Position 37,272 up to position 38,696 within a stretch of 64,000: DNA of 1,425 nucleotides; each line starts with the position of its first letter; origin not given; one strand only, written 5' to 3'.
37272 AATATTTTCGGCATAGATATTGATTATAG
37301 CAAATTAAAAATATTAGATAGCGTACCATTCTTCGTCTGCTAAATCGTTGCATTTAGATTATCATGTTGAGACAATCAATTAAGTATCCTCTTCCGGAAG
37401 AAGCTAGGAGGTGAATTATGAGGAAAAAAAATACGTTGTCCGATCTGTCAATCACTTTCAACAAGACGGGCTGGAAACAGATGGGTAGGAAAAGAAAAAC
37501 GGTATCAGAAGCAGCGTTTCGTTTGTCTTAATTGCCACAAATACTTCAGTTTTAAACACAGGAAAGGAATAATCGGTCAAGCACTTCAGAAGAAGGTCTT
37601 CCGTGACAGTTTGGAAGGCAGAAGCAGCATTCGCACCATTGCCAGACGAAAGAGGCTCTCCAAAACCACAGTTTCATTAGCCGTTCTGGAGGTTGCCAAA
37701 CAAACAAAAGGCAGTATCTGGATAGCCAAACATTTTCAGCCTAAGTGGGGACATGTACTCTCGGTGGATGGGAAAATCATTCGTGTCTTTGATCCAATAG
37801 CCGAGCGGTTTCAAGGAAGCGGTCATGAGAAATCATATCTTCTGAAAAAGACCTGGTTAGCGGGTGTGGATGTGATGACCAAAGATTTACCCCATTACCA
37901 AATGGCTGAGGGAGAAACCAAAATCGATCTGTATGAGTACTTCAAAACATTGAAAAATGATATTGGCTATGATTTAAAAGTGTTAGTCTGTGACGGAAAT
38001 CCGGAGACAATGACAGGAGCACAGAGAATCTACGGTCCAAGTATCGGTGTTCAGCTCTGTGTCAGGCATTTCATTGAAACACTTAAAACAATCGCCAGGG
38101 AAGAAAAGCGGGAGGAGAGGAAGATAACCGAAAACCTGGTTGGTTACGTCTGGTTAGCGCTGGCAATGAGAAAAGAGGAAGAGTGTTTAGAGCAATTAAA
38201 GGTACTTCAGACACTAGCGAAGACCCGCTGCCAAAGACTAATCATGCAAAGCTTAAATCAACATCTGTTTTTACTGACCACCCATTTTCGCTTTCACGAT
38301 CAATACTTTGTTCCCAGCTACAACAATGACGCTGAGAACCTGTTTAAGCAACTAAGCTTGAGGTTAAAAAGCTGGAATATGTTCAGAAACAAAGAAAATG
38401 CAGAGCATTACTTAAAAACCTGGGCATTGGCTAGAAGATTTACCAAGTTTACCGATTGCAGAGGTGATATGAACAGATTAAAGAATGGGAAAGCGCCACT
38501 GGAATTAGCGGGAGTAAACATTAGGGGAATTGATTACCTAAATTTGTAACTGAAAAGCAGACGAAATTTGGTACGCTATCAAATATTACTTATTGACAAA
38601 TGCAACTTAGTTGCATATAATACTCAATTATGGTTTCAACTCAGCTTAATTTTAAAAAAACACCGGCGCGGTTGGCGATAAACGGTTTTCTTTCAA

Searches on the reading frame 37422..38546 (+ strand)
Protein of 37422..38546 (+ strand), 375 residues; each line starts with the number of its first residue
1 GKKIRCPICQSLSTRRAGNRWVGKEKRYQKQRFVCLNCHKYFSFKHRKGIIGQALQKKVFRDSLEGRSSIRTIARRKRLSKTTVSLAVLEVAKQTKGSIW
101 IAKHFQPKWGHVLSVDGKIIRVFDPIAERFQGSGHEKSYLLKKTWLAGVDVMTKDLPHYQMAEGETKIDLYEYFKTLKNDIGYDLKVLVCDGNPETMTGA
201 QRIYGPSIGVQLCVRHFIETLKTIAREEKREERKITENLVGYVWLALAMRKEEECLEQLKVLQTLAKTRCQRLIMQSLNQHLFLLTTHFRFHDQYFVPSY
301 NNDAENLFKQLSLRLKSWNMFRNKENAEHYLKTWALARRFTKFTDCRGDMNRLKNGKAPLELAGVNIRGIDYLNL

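Call 6: search_protein_families(library=pfam, proteins=[window:37422-38546:+], max_evalue=1)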
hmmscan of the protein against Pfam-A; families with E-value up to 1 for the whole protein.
seq(375 aa): 2 families
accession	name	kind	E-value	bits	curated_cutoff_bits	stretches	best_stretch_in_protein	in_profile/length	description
PF03050.20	DDE_Tnp_IS66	-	0.029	14.2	23.1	1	249-328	209-283/284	Transposase IS66 family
PF07227.17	PHD_Oberon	-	0.085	13.2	28.8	1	4-49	30-75/130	PHD - plant homeodomain finger protein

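Call 7: search_protein_families(library=ncbifam, proteins=[window:37422-38546:+], max_evalue=1)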
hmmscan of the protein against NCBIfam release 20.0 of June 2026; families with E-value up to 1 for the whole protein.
seq(375 aa): 9 families
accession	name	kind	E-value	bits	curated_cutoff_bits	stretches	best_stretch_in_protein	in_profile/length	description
NF033558.1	transpos_IS1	equivalog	5.3e-07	29.8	100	1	6-94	1-82/199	IS1 family transposase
NF033543.2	transpos_IS256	equivalog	1.7e-05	24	150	1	153-331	154-330/338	IS256 family transposase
NF050000.1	IS1_IS1595_Zn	domain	6e-05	23.5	28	1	6-43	1-32/34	IS1/IS1595 family N-terminal zinc-binding domain-containing protein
NF048018.1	IS256_N_4Cys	domain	0.00029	21.4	27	1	5-42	1-31/31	transposase-like zinc-binding domain-containing protein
NF033517.1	transpos_IS66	equivalog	0.0031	16.6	180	1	248-330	282-359/387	IS66 family transposase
TIGR00244.1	TIGR00244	equivalog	0.0034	17.4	124.65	1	4-91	1-86/147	transcriptional regulator NrdR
NF008659.0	PRK11659.1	equivalog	0.0077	15.9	184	1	6-50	49-93/188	cytochrome c nitrite reductase pentaheme subunit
TIGR03146.1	cyt_nit_nrfB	equivalog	0.026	14.8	166.6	1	5-50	13-58/145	cytochrome c nitrite reductase pentaheme subunit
NF038384.1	zinc_YnfU_fam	subfamily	0.49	10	36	0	3-45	16-51/52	YnfU family zinc-binding protein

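Call 60: predict_structure(alignment_id=A4)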
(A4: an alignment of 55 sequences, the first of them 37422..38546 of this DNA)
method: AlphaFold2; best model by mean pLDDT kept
length: 375 residues; sequences in the alignment: 55
mean_pLDDT: 89.5   pTM: 0.79
mean pLDDT of the five models: 89.5, 88.6, 88.4, 88.0, 87.1
residues with pLDDT >= 90: 255; 70-90: 92; 50-70: 19; < 50: 9
segments of 3 or more residues with pLDDT < 50: 347-353
pLDDT, mean of each block of 10 residues (from residue 1): 77 87 63 89 64 86 84 86 90 95 97 96 89 90 96 96 94 98 97 94 96 96 94 95 96 95 93 96 95 93 93 86 94 95 63 71 94 91
secondary structure, 60 per line:
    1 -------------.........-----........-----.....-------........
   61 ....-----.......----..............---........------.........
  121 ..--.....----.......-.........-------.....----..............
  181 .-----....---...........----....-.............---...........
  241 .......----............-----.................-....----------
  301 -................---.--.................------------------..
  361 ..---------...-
elements in order: E14-22 E28-35 E41-45 H53-64 H70-76 H81-94 H98-105 E112-122 H125-129 H134-140 E142-150 E158-162 H167-181 E187-190 H194-204 E209-212 H214-226 H230-247 H252-263 H269-285 H287-290 H302-317 H324-340 H359-362

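Call 62: fold_search(model_id=the predicted structure, library=pdb)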
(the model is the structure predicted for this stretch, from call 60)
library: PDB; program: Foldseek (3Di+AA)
matches with E <= 10: 434; with E <= 0.001: 11
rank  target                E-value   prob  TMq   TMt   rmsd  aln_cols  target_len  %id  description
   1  6xg8_A                3.3e-08  1.00  0.52  0.49   9.6       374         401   14  ISCth4 transposase, pre-cleaved complex, PCC (released 2020-10-14)
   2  6xgx_A                7.7e-08  1.00  0.46  0.44   6.7       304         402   15  ISCth4 transposase, strand transfer complex 1, STC1 (released 2020-10-14)
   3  6xgx_B                8.5e-07  1.00  0.49  0.52   5.5       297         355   14  ISCth4 transposase, strand transfer complex 1, STC1 (released 2020-10-14)
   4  6xg8_B                1.5e-06  1.00  0.49  0.51   6.8       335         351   15  ISCth4 transposase, pre-cleaved complex, PCC (released 2020-10-14)
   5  6xgw_B                4.5e-06  1.00  0.50  0.52   6.8       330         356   12  ISCth4 transposase, pre-reaction complex, PRC (released 2020-10-14)
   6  9rmx_D                4.9e-04  1.00  0.19  0.27  21.5       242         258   11  CryoEM reconstruction of integrase filament at the lumen of native HIV-1 cores (box size 34.2 nm) (released 2025-12-10)
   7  3l2q_A                4.9e-04  0.99  0.19  0.20  22.1       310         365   12  Crystal structure of the Prototype Foamy Virus (PFV) intasome in apo form (released 2010-02-09)
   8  8fng_A                5.2e-04  1.00  0.18  0.26  22.0       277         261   11  Structure of G140A HIV-1 intasome with Dolutegravir bound (released 2023-08-09)
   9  1k6y_C                7.4e-04  1.00  0.19  0.36  19.6       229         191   12  Crystal Structure of a Two-Domain Fragment of HIV-1 Integrase (released 2001-12-21)
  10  3oyi_A                7.4e-04  0.99  0.20  0.21  21.9       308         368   11  Crystal structure of the PFV S217Q mutant intasome in complex with manganese (released 2010-11-17)
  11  3vq7_B                1.0e-03  1.00  0.19  0.47  13.6       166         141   13  HIV-1 IN core domain in complex with 4-(1H-pyrrol-1-yl)aniline (released 2013-01-30)
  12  5u1c_A                1.2e-03  1.00  0.18  0.26  18.6       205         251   16  Structure of tetrameric HIV-1 Strand Transfer Complex Intasome (released 2017-01-11)
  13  8cta_A                1.8e-03  1.00  0.20  0.50  13.8       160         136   10  Minimal 2:2 Ternary Complex between BI-224436 bound HIV-1 Integrase Catalytic Core Domain Dimer and Carboxy Terminal D (released 2023-02-22)
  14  3vq8_A                2.2e-03  1.00  0.18  0.47  14.7       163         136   13  HIV-1 IN core domain in complex with (3R)-3,4-dihydro-2H-chromen-3-ylmethanol (released 2013-01-30)
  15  1itg                  2.5e-03  1.00  0.19  0.46  13.6       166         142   13  CRYSTAL STRUCTURE OF THE CATALYTIC DOMAIN OF HIV-1 INTEGRASE: SIMILARITY TO OTHER POLYNUCLEOTIDYL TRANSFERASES (released 1995-05-08)
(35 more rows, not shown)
